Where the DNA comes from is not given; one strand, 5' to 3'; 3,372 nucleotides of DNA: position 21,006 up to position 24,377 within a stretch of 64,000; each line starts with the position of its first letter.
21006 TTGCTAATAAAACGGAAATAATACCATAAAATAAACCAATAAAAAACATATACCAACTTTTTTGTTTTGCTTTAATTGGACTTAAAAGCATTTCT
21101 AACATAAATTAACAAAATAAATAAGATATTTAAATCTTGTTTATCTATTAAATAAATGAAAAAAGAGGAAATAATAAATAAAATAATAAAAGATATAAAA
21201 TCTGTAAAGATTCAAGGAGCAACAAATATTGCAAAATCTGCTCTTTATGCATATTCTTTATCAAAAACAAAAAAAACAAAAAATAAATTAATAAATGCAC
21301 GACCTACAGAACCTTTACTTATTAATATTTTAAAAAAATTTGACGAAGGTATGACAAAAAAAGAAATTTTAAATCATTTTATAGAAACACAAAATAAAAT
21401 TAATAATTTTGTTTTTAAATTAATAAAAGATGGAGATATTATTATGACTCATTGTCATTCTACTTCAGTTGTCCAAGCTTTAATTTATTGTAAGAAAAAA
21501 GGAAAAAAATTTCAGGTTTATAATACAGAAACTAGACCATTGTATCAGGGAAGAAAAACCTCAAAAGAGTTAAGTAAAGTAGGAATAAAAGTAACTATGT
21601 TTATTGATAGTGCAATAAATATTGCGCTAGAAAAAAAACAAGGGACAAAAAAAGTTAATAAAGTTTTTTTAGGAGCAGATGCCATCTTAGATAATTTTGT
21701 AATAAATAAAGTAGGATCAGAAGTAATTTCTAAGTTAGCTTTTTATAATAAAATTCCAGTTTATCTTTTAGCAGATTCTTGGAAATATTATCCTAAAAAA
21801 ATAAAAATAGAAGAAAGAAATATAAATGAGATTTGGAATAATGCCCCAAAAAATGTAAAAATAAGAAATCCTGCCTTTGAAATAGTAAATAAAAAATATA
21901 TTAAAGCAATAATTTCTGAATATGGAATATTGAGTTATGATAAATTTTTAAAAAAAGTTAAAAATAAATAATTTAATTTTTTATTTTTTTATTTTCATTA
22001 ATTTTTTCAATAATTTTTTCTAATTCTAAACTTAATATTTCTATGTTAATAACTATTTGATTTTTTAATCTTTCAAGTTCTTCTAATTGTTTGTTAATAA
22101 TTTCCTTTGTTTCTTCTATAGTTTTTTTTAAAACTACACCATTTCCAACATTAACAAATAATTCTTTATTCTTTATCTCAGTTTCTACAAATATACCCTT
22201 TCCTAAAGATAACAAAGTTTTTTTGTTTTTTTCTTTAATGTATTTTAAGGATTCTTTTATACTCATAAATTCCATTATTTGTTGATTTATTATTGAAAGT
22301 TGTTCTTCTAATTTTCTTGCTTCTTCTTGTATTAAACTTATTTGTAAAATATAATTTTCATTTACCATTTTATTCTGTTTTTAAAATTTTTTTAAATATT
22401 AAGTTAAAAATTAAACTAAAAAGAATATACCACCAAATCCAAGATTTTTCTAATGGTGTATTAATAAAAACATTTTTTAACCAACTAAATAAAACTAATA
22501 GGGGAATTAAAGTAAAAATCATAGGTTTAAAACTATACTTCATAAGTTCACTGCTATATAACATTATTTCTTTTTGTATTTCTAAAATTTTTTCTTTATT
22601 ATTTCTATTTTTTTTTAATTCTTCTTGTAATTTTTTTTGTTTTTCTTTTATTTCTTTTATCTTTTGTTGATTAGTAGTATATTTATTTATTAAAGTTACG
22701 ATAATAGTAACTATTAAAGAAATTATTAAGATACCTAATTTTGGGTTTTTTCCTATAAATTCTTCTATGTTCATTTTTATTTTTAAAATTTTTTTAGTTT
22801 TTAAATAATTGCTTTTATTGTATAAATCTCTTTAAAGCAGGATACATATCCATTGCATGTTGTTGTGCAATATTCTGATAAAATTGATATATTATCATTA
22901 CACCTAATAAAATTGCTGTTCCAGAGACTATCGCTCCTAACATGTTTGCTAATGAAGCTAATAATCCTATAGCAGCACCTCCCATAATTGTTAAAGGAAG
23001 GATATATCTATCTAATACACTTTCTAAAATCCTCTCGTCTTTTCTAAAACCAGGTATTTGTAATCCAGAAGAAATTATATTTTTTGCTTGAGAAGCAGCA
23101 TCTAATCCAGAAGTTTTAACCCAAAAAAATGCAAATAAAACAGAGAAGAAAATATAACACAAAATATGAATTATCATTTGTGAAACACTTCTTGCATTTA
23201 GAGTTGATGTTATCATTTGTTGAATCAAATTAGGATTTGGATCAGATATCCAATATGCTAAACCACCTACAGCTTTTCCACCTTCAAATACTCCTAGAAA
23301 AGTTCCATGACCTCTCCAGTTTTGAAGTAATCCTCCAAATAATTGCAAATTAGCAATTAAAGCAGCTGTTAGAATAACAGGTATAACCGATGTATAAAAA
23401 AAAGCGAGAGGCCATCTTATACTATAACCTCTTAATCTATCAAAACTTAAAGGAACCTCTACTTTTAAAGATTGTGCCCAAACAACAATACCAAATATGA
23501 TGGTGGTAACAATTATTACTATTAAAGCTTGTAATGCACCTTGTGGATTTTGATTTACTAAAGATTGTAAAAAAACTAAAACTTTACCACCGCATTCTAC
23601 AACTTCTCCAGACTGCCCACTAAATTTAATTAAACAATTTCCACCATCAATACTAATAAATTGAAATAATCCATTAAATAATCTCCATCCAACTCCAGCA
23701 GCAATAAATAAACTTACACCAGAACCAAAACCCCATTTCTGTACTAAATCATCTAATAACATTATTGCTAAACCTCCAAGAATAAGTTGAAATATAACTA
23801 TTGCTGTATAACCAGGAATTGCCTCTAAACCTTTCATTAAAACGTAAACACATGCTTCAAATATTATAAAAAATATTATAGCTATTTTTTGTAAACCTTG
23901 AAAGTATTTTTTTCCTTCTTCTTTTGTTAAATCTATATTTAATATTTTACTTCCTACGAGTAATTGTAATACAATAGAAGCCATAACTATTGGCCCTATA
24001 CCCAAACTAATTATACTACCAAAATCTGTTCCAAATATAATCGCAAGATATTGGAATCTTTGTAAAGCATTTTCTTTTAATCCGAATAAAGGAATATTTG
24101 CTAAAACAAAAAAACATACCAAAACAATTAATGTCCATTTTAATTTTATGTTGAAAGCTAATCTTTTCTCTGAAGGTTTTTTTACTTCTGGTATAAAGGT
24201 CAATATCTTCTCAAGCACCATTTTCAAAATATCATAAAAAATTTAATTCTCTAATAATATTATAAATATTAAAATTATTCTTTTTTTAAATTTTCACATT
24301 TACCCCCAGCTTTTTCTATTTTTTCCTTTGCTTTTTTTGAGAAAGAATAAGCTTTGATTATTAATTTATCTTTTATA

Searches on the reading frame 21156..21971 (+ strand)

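Call 69: search_protein_families(library=pfam, proteins=[window:21156-21971:+], max_evalue=0.0001)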
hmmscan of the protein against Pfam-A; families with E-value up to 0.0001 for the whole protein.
window:21156-21971:+ (271 aa): 1 family
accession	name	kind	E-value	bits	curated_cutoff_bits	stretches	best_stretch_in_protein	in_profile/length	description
PF01008.23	IF-2B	-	2.2e-46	158.8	22.4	1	68-259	82-278/280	Initiation factor 2 subunit family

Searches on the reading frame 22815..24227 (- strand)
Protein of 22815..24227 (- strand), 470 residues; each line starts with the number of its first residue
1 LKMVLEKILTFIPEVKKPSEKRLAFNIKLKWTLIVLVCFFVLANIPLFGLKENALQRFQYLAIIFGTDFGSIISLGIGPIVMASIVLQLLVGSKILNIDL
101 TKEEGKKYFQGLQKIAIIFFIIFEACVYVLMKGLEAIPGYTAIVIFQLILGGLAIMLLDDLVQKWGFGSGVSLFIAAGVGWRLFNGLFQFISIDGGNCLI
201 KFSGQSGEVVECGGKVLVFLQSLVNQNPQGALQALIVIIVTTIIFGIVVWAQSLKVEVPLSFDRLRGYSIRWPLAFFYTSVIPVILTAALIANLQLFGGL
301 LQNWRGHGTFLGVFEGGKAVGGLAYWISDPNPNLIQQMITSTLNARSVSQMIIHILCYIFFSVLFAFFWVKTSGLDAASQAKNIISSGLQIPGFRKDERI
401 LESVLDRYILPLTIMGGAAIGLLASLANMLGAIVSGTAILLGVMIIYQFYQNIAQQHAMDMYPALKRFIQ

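Call 69: search_protein_families(library=pfam, proteins=[window:22815-24227:-], max_evalue=0.0001)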
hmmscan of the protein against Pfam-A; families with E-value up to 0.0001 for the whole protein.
window:22815-24227:- (470 aa): 1 family
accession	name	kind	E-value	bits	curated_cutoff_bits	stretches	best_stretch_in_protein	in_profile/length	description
PF00344.25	SecY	-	3.3e-63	214.3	32.2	1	71-450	1-306/306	SecY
